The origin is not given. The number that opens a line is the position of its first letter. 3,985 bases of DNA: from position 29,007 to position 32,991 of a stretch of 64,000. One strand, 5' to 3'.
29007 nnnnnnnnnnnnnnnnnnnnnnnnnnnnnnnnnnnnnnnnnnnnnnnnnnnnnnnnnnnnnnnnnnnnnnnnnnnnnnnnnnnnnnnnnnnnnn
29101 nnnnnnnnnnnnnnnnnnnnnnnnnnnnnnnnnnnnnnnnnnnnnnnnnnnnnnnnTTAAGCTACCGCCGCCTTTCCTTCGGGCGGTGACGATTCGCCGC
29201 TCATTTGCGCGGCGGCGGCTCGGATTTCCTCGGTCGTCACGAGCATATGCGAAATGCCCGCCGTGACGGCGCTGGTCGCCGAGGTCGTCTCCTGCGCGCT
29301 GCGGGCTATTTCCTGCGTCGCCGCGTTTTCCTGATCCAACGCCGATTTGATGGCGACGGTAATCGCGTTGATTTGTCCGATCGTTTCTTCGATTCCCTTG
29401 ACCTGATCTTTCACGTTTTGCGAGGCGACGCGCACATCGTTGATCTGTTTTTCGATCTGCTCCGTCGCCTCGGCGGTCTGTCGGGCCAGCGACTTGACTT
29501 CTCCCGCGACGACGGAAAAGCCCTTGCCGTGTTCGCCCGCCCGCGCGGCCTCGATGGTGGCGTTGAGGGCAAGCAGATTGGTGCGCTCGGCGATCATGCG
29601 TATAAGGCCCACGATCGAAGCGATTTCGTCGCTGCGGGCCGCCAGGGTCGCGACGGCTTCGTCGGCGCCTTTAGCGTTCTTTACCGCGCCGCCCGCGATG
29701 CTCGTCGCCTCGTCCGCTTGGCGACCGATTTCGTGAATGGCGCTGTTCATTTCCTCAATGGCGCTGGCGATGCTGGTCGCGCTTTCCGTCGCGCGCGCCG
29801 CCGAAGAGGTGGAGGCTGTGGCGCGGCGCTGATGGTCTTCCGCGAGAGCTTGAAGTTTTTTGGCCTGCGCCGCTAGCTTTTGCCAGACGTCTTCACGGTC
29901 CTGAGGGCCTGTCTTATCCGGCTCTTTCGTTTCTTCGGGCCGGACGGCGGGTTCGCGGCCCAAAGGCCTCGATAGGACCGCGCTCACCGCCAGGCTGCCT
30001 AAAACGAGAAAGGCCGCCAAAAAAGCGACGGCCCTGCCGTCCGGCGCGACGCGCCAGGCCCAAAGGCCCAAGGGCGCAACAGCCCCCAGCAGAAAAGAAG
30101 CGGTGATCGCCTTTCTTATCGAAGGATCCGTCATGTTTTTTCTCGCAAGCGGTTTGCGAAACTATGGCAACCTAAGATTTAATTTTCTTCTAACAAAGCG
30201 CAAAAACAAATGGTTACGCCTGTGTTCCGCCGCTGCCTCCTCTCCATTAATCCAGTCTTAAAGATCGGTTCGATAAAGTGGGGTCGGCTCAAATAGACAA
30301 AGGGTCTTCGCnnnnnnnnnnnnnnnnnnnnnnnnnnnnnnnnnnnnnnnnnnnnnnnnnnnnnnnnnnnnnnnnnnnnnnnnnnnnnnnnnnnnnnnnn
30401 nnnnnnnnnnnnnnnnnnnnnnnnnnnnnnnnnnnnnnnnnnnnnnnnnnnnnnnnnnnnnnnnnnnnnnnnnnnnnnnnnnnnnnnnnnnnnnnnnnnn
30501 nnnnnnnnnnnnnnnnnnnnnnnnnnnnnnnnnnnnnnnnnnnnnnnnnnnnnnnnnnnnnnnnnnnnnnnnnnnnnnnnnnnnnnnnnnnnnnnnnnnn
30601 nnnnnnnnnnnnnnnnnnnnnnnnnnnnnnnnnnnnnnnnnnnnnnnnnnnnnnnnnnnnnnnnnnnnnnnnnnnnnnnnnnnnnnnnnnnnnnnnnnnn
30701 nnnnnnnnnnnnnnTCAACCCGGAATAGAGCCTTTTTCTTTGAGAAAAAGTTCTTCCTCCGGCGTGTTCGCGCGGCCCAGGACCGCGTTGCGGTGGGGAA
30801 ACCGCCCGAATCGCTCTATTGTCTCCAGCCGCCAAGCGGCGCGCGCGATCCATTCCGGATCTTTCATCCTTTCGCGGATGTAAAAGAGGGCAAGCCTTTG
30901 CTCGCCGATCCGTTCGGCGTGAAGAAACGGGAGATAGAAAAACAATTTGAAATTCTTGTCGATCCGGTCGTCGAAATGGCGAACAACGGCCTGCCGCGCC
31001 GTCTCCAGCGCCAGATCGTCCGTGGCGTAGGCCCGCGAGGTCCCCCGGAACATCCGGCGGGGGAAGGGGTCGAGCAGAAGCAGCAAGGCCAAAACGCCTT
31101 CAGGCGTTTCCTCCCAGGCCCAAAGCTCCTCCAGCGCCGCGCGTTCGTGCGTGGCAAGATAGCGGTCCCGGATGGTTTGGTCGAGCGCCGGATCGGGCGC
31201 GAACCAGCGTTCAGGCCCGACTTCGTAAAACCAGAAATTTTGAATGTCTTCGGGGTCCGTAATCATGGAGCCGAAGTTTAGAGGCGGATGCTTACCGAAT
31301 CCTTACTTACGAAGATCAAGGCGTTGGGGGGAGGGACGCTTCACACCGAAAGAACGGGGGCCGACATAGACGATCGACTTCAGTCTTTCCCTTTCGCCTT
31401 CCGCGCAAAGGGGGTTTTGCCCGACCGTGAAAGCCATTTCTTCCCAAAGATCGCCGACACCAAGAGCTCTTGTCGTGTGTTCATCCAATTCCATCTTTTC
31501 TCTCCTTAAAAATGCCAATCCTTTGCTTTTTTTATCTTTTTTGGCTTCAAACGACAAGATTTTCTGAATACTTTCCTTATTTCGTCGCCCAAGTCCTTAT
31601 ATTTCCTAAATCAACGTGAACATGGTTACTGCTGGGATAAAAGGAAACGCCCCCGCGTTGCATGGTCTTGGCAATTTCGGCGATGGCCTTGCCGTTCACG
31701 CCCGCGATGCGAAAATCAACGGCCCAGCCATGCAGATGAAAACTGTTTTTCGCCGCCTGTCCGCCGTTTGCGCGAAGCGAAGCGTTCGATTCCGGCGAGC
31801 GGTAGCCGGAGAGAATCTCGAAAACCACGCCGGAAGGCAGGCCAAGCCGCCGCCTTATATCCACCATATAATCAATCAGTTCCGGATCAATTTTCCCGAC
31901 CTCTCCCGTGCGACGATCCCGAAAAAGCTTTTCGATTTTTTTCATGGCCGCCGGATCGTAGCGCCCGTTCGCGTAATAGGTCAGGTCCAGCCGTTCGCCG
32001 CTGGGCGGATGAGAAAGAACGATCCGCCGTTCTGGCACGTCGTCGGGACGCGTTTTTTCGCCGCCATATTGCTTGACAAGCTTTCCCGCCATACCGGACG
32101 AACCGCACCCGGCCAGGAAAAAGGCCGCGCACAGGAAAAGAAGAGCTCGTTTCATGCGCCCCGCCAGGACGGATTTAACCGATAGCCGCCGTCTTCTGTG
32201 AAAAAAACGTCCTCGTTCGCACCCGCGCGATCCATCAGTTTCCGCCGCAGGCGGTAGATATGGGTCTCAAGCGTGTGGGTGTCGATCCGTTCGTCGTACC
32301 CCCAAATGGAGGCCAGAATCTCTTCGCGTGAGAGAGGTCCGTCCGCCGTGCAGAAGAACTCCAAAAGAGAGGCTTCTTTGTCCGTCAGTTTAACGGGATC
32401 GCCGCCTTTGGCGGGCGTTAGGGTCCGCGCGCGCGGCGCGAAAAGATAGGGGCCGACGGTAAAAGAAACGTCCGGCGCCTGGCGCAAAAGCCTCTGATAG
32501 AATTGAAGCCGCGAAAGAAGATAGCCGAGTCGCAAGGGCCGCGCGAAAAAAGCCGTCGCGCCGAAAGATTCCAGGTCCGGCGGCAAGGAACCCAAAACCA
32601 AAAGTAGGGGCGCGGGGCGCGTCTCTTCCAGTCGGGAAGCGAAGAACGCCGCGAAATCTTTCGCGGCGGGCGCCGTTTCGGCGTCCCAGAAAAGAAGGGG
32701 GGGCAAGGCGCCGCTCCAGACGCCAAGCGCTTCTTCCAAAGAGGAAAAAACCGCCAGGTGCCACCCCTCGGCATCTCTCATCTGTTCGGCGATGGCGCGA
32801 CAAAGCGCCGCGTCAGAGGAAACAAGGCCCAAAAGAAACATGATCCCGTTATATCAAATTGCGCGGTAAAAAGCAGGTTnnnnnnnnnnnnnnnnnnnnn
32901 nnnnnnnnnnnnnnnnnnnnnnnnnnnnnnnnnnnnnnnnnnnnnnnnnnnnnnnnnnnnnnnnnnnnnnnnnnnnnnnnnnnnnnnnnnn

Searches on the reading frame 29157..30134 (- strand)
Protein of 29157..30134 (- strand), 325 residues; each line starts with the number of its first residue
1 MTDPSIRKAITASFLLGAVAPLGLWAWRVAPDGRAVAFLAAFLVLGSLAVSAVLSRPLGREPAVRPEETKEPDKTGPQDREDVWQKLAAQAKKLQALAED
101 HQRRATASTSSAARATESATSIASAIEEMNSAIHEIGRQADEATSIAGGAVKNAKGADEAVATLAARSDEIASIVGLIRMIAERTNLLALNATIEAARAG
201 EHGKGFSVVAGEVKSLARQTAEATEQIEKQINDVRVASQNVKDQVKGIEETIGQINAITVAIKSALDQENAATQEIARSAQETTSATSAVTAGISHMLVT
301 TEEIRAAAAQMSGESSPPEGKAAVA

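Call 41: search_protein_families(library=pfam, proteins=[window:29157-30134:-], max_evalue=0.00001)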
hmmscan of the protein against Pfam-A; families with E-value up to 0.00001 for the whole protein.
window:29157-30134:- (325 aa): 1 family
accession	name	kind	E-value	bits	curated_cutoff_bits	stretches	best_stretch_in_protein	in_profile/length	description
PF00015.26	MCPsignal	-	9.4e-29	100.9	34.6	1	140-297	4-168/172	Methyl-accepting chemotaxis protein (MCP) signalling domain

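Call 103: search_protein_families(library=ncbifam, proteins=[window:29157-30134:-], max_evalue=0.00001)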
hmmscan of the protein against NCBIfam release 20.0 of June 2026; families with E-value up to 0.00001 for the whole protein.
window:29157-30134:- (325 aa): 7 families
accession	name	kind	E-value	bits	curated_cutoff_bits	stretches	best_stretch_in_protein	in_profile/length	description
NF058645.1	MCPCtpMPsAe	equivalog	1.3e-20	73.7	900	1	152-239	369-456/558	methyl-accepting chemotaxis protein CtpM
NF050802.1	AspChtxCcaA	equivalog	1.5e-20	73.2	1300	1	109-294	524-691/700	aspartate chemotaxis receptor CcaA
NF041847.1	transduc_aer2_vibrio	equivalog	4.7e-18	64.8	1200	1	119-302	539-722/804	aerotaxis transducer Aer2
NF047851.1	MCPCitTducer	equivalog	2.3e-16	60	900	1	113-309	292-498/553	methyl-accepting chemotaxis citrate transducer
NF011622.0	PRK15048.1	equivalog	3.8e-16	59.3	900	1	122-309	303-497/553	methyl-accepting chemotaxis protein II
NF007309.0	PRK09793.1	equivalog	1.8e-15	56.9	903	1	113-312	289-505/533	methyl-accepting chemotaxis protein IV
NF011615.0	PRK15041.1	equivalog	2.3e-15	56.3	947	1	112-312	299-502/554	methyl-accepting chemotaxis protein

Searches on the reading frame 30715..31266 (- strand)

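Call 41: search_protein_families(library=pfam, proteins=[window:30715-31266:-], max_evalue=0.00001)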
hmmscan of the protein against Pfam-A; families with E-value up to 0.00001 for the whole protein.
window:30715-31266:- (183 aa): 1 family
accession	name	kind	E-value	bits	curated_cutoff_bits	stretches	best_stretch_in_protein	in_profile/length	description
PF06041.17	DUF924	-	1.2e-50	172.6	27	1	8-179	1-180/180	Bacterial protein of unknown function (DUF924)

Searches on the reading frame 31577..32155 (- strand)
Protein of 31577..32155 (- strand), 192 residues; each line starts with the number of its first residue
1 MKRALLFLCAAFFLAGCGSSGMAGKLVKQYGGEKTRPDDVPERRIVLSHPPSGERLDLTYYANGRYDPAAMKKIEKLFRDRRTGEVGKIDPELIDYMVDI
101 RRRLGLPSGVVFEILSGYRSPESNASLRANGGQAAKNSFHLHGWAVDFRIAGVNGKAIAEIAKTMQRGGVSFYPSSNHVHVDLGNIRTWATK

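Call 41: search_protein_families(library=pfam, proteins=[window:31577-32155:-], max_evalue=0.00001)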
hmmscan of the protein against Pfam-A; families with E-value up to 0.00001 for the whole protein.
window:31577-32155:- (192 aa): 2 families
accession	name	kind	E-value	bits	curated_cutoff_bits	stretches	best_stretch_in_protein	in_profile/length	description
PF05951.18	Peptidase_M15_2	-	9.3e-41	139.5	27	1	43-189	7-153/153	Bacterial protein of unknown function (DUF882)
PF08291.16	Peptidase_M15_3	-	2.4e-13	50.6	23.2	1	81-182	15-108/108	Peptidase M15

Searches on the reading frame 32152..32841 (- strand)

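Call 41: search_protein_families(library=pfam, proteins=[window:32152-32841:-], max_evalue=0.00001)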
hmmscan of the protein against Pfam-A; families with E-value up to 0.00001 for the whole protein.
window:32152-32841:- (229 aa): 1 family
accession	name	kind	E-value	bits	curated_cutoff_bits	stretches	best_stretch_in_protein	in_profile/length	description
PF00486.34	Trans_reg_C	-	1.2e-16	61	26.2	1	147-222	1-77/77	Transcriptional regulatory protein, C terminal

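Call 103: search_protein_families(library=ncbifam, proteins=[window:32152-32841:-], max_evalue=0.00001)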
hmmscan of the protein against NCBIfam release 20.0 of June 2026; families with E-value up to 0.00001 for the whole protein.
window:32152-32841:- (229 aa): 16 families
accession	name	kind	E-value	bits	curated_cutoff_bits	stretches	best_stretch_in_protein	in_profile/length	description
NF045944.1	ResRegRpaBCyano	equivalog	3.3e-11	43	330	1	7-220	2-225/229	response regulator transcription factor RpaB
TIGR02154.1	PhoB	equivalog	1.2e-10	41.1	296.2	1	94-222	98-225/226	phosphate regulon transcriptional regulator PhoB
NF040689.1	MtrAB_MtrA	equivalog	1.8e-10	40.5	300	1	92-221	90-217/219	MtrAB system response regulator MtrA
NF053854.1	RespRegPhoBBctds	equivalog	1e-08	34.9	270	1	147-204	151-209/225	two-component system response regulator PhoB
NF041734.1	resp_reg_RppA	equivalog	1.8e-08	34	250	1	94-223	96-228/229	two-component system response regulator RppA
NF051850.1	RespRegRprY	equivalog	2.9e-08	33.4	370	1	93-206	97-212/234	response regulator transcription factor RprY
NF010430.0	PRK13856.1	equivalog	9.2e-08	32.1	344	1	93-220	94-225/241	two-component response regulator VirG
NF041733.1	resp_reg_CseB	equivalog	1.1e-07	31.4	350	1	139-202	147-211/228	two-component system response regulator CseB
TIGR01387.1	cztR_silR_copR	subfamily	1.3e-07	31.5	279.2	1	93-205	91-202/218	heavy metal response regulator transcription factor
NF040534.1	resp_reg_YycF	equivalog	2.2e-07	30.4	340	1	144-214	148-219/231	response regulator YycF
NF007546.0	PRK10161.1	equivalog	2.3e-07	30.6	471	1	145-222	148-225/229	phosphate response regulator transcription factor PhoB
NF000402.1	vanR-B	exception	5.1e-07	29.4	480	1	96-204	97-203/219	vancomycin resistance response regulator transcription factor VanR-B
NF045914.1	RespRegNblR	equivalog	6.4e-07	29.2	300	1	6-204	11-208/228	response regulator transcription factor NblR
NF007928.2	PRK10643.1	equivalog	2.5e-06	27.3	330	1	93-202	93-201/216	two-component system response regulator PmrA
NF008034.0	PRK10766.1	equivalog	2.6e-06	27.1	275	1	107-221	115-225/231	two-component system response regulator TorR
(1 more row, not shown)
